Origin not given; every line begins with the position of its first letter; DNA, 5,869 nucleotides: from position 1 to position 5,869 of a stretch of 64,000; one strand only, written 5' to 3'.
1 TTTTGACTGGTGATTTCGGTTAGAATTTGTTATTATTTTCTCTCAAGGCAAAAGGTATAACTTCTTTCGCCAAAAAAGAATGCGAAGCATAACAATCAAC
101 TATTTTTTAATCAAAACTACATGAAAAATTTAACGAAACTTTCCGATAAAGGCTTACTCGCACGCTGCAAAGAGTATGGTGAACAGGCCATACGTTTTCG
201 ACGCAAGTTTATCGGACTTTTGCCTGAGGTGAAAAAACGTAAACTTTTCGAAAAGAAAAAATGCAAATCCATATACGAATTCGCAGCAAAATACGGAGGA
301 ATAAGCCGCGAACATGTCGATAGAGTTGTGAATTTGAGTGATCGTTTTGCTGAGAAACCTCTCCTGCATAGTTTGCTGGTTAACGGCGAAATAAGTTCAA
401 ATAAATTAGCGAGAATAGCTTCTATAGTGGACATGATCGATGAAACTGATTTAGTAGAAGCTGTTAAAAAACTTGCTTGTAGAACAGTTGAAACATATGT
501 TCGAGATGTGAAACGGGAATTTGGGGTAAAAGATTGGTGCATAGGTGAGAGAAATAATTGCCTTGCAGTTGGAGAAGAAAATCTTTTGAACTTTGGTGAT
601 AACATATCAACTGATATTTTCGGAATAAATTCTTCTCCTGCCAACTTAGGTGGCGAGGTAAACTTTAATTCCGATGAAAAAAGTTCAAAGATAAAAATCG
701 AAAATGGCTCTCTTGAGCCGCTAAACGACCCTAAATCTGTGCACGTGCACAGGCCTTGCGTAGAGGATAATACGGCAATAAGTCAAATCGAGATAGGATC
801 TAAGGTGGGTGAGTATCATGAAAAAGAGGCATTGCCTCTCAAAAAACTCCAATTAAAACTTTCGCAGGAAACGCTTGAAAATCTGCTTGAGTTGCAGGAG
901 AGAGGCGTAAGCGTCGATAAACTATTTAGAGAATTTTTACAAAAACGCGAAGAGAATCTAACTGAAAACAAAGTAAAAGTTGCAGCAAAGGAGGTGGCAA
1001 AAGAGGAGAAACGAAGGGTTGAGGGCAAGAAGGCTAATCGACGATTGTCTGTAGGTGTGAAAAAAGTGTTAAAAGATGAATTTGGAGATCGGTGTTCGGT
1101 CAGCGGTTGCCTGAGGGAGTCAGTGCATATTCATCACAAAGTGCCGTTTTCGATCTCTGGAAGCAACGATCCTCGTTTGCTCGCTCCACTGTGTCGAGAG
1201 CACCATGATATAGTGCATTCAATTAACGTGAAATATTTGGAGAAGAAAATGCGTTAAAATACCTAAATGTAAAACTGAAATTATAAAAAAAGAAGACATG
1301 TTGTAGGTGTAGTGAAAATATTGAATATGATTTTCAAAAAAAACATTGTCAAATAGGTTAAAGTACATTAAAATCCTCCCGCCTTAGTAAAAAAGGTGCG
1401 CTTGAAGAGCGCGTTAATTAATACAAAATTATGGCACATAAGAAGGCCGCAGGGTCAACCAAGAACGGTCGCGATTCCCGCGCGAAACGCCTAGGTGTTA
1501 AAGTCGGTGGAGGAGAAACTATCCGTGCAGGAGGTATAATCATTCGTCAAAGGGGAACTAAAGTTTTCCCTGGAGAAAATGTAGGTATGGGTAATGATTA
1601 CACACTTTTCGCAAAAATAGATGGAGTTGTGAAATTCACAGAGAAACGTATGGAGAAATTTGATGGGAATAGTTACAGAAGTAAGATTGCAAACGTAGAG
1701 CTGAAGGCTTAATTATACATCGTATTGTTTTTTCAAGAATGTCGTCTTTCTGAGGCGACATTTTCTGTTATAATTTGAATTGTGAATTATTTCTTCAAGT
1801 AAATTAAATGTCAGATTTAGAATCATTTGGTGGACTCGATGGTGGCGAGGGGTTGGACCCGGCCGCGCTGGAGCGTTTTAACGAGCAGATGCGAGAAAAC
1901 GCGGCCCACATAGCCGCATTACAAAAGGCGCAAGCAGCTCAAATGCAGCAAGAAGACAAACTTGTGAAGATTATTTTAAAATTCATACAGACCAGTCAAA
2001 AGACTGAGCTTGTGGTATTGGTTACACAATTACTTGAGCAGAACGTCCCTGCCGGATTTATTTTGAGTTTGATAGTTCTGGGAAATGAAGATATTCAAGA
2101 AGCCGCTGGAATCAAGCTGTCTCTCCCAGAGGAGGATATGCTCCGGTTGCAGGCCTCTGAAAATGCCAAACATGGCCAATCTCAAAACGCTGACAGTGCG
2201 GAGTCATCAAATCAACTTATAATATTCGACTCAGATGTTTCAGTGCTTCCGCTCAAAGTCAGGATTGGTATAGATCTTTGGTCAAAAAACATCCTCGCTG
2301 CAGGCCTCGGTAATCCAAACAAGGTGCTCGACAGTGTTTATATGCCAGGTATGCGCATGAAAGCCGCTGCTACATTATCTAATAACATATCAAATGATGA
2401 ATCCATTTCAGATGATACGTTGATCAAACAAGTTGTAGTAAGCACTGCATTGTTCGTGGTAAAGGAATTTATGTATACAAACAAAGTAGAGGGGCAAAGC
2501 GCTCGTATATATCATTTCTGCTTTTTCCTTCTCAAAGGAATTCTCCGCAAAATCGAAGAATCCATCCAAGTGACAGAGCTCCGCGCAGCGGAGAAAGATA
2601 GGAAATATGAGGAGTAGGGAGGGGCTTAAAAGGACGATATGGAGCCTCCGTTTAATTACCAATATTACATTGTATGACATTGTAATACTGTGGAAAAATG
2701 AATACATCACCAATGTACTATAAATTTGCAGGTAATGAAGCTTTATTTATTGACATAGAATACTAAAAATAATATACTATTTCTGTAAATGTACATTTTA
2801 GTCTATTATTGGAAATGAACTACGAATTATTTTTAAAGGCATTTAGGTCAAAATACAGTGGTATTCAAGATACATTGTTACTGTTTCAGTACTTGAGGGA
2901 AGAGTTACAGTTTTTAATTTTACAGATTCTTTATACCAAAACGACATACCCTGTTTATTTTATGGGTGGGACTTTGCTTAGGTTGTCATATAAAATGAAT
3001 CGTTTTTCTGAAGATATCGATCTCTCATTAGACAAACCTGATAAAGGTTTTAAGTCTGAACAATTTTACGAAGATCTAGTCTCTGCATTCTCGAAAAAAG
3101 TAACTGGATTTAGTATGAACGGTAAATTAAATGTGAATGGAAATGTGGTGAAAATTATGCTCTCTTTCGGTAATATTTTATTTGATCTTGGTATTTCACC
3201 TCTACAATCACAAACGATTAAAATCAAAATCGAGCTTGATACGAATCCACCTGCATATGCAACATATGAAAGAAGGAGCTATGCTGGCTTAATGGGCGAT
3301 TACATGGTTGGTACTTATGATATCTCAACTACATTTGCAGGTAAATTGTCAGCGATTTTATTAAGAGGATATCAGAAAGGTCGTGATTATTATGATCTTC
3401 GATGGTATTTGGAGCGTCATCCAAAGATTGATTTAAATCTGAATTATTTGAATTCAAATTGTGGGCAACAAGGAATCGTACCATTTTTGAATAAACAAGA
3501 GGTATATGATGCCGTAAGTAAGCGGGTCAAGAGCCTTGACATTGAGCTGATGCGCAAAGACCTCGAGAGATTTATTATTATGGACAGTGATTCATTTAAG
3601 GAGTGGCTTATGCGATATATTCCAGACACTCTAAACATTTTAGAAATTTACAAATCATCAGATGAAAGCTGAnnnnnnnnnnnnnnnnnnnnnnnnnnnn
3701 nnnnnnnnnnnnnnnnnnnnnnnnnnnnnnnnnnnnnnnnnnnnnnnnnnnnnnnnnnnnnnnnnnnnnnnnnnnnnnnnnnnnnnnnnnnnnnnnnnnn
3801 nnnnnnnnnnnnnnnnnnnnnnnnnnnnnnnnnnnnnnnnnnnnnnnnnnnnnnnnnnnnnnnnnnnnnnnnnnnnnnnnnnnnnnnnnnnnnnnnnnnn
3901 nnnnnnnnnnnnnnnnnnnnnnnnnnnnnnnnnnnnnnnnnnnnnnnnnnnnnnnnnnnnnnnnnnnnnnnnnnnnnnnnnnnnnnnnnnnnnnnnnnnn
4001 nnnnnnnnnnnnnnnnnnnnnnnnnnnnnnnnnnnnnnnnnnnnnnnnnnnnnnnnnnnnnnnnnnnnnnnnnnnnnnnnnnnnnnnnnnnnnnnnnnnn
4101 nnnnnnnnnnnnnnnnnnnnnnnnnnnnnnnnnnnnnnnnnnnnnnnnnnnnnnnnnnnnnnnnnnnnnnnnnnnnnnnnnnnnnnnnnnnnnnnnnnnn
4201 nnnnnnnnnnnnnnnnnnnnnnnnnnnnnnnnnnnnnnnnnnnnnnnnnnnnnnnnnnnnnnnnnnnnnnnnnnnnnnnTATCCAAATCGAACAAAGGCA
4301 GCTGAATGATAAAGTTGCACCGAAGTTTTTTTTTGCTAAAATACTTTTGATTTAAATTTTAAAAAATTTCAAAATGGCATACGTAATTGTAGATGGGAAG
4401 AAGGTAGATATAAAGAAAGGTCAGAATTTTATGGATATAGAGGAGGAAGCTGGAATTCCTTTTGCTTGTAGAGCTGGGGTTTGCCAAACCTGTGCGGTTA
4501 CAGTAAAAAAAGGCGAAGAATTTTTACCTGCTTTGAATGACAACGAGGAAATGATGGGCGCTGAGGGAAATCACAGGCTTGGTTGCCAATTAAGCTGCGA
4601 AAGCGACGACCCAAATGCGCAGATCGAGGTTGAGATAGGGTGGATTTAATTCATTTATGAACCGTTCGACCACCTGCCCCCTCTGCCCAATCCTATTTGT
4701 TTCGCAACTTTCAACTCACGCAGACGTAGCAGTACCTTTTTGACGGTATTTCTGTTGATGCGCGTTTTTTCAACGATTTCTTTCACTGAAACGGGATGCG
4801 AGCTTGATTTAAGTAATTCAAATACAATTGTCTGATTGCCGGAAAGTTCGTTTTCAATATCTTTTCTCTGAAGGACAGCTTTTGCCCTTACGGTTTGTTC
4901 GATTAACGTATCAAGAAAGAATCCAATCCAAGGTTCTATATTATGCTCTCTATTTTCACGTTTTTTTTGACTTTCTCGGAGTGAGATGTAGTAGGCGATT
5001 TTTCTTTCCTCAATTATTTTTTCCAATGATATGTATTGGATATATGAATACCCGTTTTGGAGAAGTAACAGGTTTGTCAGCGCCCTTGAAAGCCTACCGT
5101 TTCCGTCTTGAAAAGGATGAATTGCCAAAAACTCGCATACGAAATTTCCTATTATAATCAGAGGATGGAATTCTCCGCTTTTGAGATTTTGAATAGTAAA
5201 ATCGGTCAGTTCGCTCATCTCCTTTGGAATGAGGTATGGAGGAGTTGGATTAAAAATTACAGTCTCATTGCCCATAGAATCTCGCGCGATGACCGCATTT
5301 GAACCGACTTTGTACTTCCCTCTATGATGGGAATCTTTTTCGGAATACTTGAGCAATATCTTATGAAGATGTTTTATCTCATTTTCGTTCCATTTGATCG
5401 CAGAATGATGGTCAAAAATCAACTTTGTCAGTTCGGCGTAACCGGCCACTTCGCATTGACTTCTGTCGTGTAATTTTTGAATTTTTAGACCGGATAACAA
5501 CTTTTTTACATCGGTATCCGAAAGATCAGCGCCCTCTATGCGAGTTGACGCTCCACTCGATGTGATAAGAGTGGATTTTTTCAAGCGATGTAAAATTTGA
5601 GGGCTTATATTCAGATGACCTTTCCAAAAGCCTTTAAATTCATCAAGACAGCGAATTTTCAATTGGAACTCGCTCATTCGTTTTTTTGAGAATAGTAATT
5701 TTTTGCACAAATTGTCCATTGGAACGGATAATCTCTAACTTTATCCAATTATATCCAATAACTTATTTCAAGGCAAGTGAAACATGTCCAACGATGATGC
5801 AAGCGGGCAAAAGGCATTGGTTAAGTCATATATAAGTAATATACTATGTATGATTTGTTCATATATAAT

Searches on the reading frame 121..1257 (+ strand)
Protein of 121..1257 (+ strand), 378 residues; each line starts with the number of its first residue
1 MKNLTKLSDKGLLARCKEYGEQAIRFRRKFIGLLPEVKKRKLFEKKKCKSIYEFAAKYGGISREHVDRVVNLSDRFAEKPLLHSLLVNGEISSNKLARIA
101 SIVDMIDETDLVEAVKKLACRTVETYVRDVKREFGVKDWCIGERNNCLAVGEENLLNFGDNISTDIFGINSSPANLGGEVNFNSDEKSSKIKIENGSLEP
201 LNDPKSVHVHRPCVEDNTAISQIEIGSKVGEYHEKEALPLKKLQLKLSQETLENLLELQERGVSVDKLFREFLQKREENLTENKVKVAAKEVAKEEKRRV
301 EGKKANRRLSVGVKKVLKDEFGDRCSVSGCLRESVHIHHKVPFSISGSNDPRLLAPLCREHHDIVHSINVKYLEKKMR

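Call 7: search_protein_families(library=pfam, proteins=[window:121-1257:+], max_evalue=0.01)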
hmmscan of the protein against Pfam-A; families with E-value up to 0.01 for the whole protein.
window:121-1257:+ (378 aa): 1 family
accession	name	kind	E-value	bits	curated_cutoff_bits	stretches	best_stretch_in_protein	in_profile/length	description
PF01844.29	HNH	-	0.0051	17.4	21.4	0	324-366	3-45/47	HNH endonuclease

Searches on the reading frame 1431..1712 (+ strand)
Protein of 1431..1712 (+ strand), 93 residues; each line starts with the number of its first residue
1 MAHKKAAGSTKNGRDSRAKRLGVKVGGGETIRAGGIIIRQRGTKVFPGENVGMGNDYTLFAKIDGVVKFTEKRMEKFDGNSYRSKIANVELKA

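Call 101: find_encoding_contigs(protein=window:1431-1712:+, flank=10000, max_places=3)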
Protein window:1431-1712:+ (93 aa): 4 contigs read that carry it; 3 places shown.
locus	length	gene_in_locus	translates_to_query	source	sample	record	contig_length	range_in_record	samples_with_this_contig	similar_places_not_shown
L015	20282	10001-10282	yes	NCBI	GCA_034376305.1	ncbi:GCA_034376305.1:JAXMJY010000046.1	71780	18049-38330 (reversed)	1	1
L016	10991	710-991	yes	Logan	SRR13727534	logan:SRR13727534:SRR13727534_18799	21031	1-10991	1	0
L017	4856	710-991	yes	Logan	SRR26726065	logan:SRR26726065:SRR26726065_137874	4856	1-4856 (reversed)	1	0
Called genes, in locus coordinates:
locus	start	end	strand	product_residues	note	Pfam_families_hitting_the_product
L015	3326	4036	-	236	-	PF26593:TraC-like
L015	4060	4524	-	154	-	PF12666:PrgI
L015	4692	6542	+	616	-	PF00009:GTP_EFTU, PF03144:GTP_EFTU_D2, PF00679:EFG_C, PF06421:LepA_C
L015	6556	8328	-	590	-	PF01551:Peptidase_M23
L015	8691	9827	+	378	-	-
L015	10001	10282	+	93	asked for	PF01016:Ribosomal_L27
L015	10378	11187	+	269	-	-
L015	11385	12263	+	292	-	PF08843:AbiEii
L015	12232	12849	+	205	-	-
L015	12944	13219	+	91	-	PF00111:Fer2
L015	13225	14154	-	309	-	PF02661:Fic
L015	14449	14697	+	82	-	-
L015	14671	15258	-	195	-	-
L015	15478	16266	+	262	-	-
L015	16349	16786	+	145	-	-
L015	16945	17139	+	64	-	-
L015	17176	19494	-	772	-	-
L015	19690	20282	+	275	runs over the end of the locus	-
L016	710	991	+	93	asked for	PF01016:Ribosomal_L27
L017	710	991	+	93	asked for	PF01016:Ribosomal_L27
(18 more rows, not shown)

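Call 104: search_protein_families(library=pfam, proteins=[L015:3326-4036:-, L015:4060-4524:-, L015:2532-2849:-, L015:1989-2258:-, L015:1595-1894:-], max_evalue=0.01)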
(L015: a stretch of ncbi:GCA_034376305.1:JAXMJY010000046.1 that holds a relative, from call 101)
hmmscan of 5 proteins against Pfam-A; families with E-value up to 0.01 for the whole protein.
L015:3326-4036:- (236 aa): 0 families

L015:4060-4524:- (154 aa): 1 family
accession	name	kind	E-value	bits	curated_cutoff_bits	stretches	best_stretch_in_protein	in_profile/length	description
PF12666.12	PrgI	-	7.6e-13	49.2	27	1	4-92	1-90/91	PrgI family protein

L015:2532-2849:- (105 aa): 0 families

L015:1989-2258:- (89 aa): 0 families

L015:1595-1894:- (99 aa): 0 families
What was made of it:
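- On Type IV secretion system (monoderm/Patescibacteria type): A TraC-like 236-aa gene and PrgI lie 12.6 kb away, behind LepA, M23 and L27 (calls 101, 104).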

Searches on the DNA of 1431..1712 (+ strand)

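Call 129: search_rna_families(source=L015, start=1, end=3400, threshold=gathering)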
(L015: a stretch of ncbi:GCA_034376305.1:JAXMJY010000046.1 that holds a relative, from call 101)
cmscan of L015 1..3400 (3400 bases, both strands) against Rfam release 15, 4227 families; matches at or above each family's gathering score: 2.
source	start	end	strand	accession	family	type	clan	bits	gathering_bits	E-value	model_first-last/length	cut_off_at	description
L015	4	2980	+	RF02541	LSU_rRNA_bacteria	Gene; rRNA;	CL00112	2720.7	50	0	1-2925/2925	no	Bacterial large subunit ribosomal RNA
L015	3149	3262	+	RF00001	5S_rRNA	Gene; rRNA;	CL00113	84.4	38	8.2e-18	1-120/120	no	5S ribosomal RNA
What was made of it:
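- LepA, L27, a toxin-antitoxin pair and an rRNA operon separate the PrgI/TraC-like pair from the cluster (calls 101, 129).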

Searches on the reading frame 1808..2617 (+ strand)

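Call 7: search_protein_families(library=pfam, proteins=[window:1808-2617:+], max_evalue=0.01)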
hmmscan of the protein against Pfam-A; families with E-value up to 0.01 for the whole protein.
window:1808-2617:+ (269 aa): 1 family
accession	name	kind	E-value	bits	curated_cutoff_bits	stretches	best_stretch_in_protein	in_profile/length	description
PF13858.11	DUF4199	-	0.0078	17.1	32.3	0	17-90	93-159/165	Protein of unknown function (DUF4199)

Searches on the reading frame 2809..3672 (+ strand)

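Call 7: search_protein_families(library=pfam, proteins=[window:2809-3672:+], max_evalue=0.01)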
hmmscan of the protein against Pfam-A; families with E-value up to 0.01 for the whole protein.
window:2809-3672:+ (287 aa): 1 family
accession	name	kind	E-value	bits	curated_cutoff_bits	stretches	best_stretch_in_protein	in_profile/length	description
PF08843.17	AbiEii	-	1e-24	88.3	22.5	1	49-209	15-177/238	Nucleotidyl transferase AbiEii toxin, Type IV TA system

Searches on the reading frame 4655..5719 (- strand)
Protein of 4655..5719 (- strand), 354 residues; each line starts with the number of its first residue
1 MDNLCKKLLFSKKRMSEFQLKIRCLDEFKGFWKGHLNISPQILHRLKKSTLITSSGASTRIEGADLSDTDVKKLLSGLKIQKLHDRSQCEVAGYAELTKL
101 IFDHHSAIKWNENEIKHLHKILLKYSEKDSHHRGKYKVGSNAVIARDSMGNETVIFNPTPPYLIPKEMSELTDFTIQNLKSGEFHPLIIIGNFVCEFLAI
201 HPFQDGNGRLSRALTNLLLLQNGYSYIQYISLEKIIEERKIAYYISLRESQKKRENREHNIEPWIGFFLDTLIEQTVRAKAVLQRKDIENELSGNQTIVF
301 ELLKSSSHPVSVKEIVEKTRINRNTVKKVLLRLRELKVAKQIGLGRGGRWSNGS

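Call 7: search_protein_families(library=pfam, proteins=[window:4655-5719:-], max_evalue=0.01)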
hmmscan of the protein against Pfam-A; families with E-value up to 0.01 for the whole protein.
window:4655-5719:- (354 aa): 3 families
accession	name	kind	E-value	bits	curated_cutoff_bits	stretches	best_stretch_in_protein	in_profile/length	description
PF02661.23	Fic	-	9.8e-15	55.6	24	1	111-219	3-93/93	Fic/DOC family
PF08279.18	HTH_11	-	0.0026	18.1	25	1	297-336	4-42/55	HTH domain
PF02082.26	Rrf2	-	0.0038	17.8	30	0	299-340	12-54/132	Iron-dependent Transcriptional regulator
